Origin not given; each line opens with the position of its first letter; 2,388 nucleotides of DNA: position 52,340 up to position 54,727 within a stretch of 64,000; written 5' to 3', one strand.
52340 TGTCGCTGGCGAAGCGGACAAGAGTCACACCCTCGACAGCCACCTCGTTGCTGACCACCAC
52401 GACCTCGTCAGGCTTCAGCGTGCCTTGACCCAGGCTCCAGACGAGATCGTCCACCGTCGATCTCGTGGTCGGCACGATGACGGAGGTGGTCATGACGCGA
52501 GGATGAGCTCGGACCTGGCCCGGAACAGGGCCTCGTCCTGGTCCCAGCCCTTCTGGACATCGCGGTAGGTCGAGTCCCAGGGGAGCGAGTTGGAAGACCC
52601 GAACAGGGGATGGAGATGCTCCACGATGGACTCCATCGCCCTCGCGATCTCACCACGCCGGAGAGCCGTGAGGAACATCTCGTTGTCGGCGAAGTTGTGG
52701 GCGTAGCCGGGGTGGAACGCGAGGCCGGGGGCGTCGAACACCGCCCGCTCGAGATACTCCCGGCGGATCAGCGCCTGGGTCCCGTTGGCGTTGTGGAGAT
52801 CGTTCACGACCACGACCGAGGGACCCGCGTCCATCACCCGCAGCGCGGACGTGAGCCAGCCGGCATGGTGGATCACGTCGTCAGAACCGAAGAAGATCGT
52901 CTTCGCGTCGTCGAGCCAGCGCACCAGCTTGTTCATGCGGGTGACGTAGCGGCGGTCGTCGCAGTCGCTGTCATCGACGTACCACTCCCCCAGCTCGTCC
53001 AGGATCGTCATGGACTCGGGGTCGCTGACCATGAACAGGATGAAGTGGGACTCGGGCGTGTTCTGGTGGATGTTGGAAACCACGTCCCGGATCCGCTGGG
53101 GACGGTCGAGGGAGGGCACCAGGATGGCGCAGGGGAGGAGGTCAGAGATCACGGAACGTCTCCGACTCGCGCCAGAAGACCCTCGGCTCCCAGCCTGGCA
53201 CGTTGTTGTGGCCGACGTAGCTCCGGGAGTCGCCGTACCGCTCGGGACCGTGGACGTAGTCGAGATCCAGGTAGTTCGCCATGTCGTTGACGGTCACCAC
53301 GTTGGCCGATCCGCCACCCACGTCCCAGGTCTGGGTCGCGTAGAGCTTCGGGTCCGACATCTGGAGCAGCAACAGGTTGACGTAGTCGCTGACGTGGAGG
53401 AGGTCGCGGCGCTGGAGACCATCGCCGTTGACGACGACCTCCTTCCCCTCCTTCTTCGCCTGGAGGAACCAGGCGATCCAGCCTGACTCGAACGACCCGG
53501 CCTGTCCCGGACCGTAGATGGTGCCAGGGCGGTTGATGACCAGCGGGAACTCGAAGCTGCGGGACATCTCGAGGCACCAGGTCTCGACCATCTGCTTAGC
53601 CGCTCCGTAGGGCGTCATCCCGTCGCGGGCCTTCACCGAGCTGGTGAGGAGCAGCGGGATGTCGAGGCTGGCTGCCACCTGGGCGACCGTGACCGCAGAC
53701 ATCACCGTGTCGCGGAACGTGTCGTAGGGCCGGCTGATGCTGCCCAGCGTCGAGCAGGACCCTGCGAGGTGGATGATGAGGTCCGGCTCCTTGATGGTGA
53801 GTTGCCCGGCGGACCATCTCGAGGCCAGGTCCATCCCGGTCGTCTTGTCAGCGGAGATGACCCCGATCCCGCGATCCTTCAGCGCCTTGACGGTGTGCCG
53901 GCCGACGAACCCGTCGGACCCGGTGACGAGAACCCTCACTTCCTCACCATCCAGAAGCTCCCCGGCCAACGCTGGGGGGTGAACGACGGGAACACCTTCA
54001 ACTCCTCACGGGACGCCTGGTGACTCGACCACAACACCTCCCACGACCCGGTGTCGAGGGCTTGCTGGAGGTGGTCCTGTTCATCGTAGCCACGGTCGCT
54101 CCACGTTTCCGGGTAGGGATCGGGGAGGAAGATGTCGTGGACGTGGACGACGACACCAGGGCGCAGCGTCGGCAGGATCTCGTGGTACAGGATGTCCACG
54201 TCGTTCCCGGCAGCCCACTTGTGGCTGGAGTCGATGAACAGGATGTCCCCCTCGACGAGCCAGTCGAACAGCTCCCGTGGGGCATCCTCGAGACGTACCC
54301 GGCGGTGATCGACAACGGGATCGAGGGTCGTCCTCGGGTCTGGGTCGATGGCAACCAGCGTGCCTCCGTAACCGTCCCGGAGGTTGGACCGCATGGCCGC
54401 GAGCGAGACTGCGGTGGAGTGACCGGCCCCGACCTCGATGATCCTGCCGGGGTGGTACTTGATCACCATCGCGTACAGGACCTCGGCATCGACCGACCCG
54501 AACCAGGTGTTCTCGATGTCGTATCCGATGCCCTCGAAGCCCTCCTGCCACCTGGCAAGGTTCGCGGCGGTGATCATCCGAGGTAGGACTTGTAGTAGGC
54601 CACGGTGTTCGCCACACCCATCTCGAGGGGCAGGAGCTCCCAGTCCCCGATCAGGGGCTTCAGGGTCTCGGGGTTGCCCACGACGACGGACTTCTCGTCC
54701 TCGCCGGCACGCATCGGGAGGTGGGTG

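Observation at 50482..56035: Sugar-modification and glycosyltransferase cassette inserted between portal and prohead-protease genes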

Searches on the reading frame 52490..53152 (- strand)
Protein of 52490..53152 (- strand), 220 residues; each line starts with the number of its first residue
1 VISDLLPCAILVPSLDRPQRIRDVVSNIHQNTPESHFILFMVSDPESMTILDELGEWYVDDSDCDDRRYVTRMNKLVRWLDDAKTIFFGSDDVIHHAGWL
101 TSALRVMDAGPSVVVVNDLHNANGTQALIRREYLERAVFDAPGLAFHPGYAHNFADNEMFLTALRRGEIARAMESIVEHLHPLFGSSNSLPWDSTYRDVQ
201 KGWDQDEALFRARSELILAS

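Call 4: search_protein_families(library=pfam, proteins=[window:52490-53152:-], max_evalue=0.01)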
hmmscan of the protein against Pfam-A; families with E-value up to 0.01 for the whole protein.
window:52490-53152:- (220 aa): 0 families

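Call 8: search_protein_families(library=phrogs, proteins=[window:52490-53152:-], max_evalue=0.001)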
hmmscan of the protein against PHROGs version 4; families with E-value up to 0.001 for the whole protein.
window:52490-53152:- (220 aa): 1 family
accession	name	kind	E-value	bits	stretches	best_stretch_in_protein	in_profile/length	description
phrog_14945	-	moron, auxiliary metabolic gene and host takeover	1.3e-11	45.5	1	9-208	7-199/218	glycosyltransferase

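Call 34: search_protein_families(library=ncbifam, proteins=[window:52490-53152:-], max_evalue=0.001)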
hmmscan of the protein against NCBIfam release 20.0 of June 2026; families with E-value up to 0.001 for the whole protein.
window:52490-53152:- (220 aa): 0 families

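Call 64: search_solved_structures(query=window:52490-53152:-, max_evalue=1)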
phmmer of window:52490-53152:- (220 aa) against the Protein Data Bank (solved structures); distinct sequences matched with E-value up to 1: 2.
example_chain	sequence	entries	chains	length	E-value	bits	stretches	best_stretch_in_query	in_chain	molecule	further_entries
5fv0_A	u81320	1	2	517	0.28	13.9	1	40-88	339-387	ESX secretion system protein EccC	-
4lya_A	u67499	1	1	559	0.31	13.7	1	40-88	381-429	Uncharacterized protein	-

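Call 105: search_solved_structures(query=A6, max_evalue=1)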
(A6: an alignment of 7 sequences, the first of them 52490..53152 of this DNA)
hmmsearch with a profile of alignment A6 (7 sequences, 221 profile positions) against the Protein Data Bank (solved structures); distinct sequences matched with E-value up to 1: 0.

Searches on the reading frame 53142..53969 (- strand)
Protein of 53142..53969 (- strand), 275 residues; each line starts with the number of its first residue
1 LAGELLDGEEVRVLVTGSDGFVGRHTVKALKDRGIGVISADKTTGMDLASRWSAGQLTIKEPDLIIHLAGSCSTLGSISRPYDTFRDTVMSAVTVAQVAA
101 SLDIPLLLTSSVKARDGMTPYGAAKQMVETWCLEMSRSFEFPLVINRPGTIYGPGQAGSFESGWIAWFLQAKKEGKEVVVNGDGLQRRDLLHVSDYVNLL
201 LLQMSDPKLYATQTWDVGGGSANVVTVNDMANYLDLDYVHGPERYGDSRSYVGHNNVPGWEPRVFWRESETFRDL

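Call 4: search_protein_families(library=pfam, proteins=[window:53142-53969:-], max_evalue=0.01)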
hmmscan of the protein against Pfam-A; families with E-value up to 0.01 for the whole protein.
window:53142-53969:- (275 aa): 5 families
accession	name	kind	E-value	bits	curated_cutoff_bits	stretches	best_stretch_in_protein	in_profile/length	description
PF01370.27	Epimerase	-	1.5e-34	119.9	20.9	1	13-209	1-230/240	NAD dependent epimerase/dehydratase family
PF16363.11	GDP_Man_Dehyd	-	5.1e-17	62.8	27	1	117-212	149-247/332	GDP-mannose 4,6 dehydratase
PF04321.23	RmlD_sub_bind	-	8.9e-06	25.4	27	1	12-118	2-108/287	RmlD substrate binding domain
PF07993.18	NAD_binding_4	-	2.3e-05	24.1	20.1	0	118-163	174-219/258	Male sterility protein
PF02719.21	Polysacc_synt_2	-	0.0039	16.9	20.2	0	61-201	77-214/293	Polysaccharide biosynthesis protein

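Call 8: search_protein_families(library=phrogs, proteins=[window:53142-53969:-], max_evalue=0.001)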
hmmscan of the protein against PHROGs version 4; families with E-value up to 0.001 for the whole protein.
window:53142-53969:- (275 aa): 1 family
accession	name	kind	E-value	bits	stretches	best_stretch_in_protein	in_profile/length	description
phrog_540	-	DNA, RNA and nucleotide metabolism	6.1e-34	118.5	1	11-267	293-584/715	nucleotide-sugar epimerase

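Call 34: search_protein_families(library=ncbifam, proteins=[window:53142-53969:-], max_evalue=0.001)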
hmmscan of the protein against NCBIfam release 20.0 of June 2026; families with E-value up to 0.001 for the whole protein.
window:53142-53969:- (275 aa): 15 families
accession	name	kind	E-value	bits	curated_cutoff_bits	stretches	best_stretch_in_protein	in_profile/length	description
TIGR04180.1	EDH_00030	hypoth_equivalog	1.7e-11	43.8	475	1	116-231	140-249/297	NAD-dependent 4,6-dehydratase LegB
TIGR01179.1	galE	equivalog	5.7e-11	41.8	262.3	1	12-113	1-122/332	UDP-glucose 4-epimerase GalE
NF047837.1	UDPAcbARedWbcJ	equivalog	1.4e-10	40.6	500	1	12-213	2-192/372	UDP-2-acetamido-2,6-beta-L-arabino-hexul-4-ose reductase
TIGR01181.1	dTDP_gluc_dehyt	equivalog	2.2e-10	40.1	365.1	1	119-250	149-280/321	dTDP-glucose 4,6-dehydratase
NF007490.0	PRK10084.1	subfamily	1.1e-07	31.1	649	1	111-253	157-295/361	dTDP-glucose 4,6-dehydratase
NF047922.1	GDPFucSynFcl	equivalog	2.1e-07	30.7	500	0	119-233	132-248/308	GDP-L-fucose synthase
TIGR03466.1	HpnA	hypoth_equivalog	6.5e-06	25.3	367.65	0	12-37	2-27/327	hopanoid-associated sugar epimerase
TIGR01214.1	rmlD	equivalog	9.2e-06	25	224.05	1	12-117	1-106/285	dTDP-4-dehydrorhamnose reductase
NF007582.0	PRK10217.1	equivalog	1.2e-05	24.6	698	1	118-231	157-267/355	dTDP-glucose 4,6-dehydratase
NF042422.1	oxyalk_red_OleD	equivalog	0.00012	21.6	580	0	12-47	2-37/329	2-alkyl-3-oxoalkanoate reductase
TIGR01746.1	Thioester-redct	subfamily_domain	0.00013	21.3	213.35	0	111-163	156-207/371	thioester reductase domain-containing protein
NF011728.1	PRK15181.1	equivalog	0.00026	20.1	760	1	85-206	128-251/348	Vi polysaccharide biosynthesis UDP-N-acetylglucosaminuronic acid C-4 epimerase TviC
TIGR02197.1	heptose_epim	equivalog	0.00047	19.4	274.6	0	13-42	1-31/316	ADP-glyceromanno-heptose 6-epimerase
NF007956.0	PRK10675.1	subfamily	0.00072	18.8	394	0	12-44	2-34/338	UDP-glucose 4-epimerase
TIGR01777.1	yfcH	hypoth_equivalog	0.00086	19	207.35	0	13-71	1-67/292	TIGR01777 family oxidoreductase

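Call 36: search_solved_structures(query=window:53142-53969:-, max_evalue=1e-8)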
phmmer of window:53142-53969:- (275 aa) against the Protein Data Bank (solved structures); distinct sequences matched with E-value up to 1e-8: 11.
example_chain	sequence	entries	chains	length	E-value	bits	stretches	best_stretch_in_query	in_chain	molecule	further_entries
4zrm_A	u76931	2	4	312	2.2e-18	69.8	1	113-268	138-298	UDP-glucose 4-epimerase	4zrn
1orr_A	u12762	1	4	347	2.4e-16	63.1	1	116-265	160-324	CDP-tyvelose-2-epimerase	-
6wjb_A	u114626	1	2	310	4.6e-15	58.9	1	12-250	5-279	NAD-dependent epimerase/dehydratase family protein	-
6wj9_A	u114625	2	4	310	1.2e-14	57.6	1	12-250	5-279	NAD-dependent epimerase/dehydratase family protein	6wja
9rl0_E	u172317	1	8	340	1.3e-14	57.5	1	116-264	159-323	CDP-tyvelose 2-epimerase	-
6kv9_A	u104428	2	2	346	6e-14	55.3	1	118-250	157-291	MoeE5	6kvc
6bwl_A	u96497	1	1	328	2.4e-13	53.3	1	63-231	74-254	Pal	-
6zl6_A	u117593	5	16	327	8e-10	41.7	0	118-226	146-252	Epimerase domain-containing protein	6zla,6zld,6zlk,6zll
6zlj_A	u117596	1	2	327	2.9e-09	39.9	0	118-226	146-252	Epimerase domain-containing protein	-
7ys8_A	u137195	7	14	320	6.6e-09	38.7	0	109-203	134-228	UDP-glucose 4-epimerase | UDP-glucose 4-epimerase along with EC 5.1.3.2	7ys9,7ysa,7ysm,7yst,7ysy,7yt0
6bi4_A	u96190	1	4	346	7.4e-09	38.6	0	118-265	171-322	dTDP-glucose 4,6-dehydratase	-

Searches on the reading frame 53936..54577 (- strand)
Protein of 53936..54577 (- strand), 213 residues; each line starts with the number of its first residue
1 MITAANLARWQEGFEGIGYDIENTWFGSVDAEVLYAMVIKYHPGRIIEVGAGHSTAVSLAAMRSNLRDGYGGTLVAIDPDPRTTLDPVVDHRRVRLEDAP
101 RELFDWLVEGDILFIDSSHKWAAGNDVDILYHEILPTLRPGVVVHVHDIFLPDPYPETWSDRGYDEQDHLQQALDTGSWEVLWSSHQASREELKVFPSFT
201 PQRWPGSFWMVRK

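Call 4: search_protein_families(library=pfam, proteins=[window:53936-54577:-], max_evalue=0.01)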
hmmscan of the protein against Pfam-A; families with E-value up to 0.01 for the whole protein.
window:53936-54577:- (213 aa): 1 family
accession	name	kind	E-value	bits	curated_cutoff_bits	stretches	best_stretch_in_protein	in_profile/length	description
PF13578.12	Methyltransf_24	-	1e-13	52.5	26.3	1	47-149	1-105/105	Methyltransferase domain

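Call 8: search_protein_families(library=phrogs, proteins=[window:53936-54577:-], max_evalue=0.001)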
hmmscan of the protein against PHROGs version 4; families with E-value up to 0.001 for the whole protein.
window:53936-54577:- (213 aa): 0 families

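Call 34: search_protein_families(library=ncbifam, proteins=[window:53936-54577:-], max_evalue=0.001)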
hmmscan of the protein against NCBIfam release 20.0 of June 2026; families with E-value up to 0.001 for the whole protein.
window:53936-54577:- (213 aa): 0 families

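Call 37: search_solved_structures(query=window:53936-54577:-, max_evalue=0.1)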
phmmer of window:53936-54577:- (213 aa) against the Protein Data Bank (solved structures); distinct sequences matched with E-value up to 0.1: 0.

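Call 104: search_solved_structures(query=A5, max_evalue=1)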
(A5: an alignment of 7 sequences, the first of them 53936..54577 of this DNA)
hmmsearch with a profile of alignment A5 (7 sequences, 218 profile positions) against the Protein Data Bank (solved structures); distinct sequences matched with E-value up to 1: 11.
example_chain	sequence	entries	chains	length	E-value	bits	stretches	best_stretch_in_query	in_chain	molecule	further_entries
5x7f_A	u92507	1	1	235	0.031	17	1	45-121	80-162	Putative O-methyltransferase Rv1220c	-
2bm8_A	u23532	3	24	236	0.041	16.5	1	34-121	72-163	CEPHALOSPORIN HYDROXYLASE CMCI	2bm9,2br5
2br3_A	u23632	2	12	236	0.053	16.2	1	34-121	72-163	CEPHALOSPORIN HYDROXYLASE CMCI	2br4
5zw3_A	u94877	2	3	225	0.16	14.6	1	31-136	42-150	Putative O-methyltransferase YrrM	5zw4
6xrw_B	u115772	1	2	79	0.2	14.3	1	158-199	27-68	Ribbon-helix-helix protein, CopG family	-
4pca_A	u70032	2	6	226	0.25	14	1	21-119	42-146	O-methyltransferase family protein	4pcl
4oa5_A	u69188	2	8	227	0.25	14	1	21-119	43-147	O-methyltransferase family protein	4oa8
9wgq_A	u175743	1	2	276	0.33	13.6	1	17-91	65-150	Alpha/beta-hydrolases superfamily protein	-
3r3h_A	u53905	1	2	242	0.7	12.5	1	14-80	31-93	O-methyltransferase, SAM-dependent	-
4gxh_A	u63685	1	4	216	0.74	12.4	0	32-71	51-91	Pyrrolidone-carboxylate peptidase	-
4hps_A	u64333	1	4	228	0.81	12.3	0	32-71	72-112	Pyrrolidone-carboxylate peptidase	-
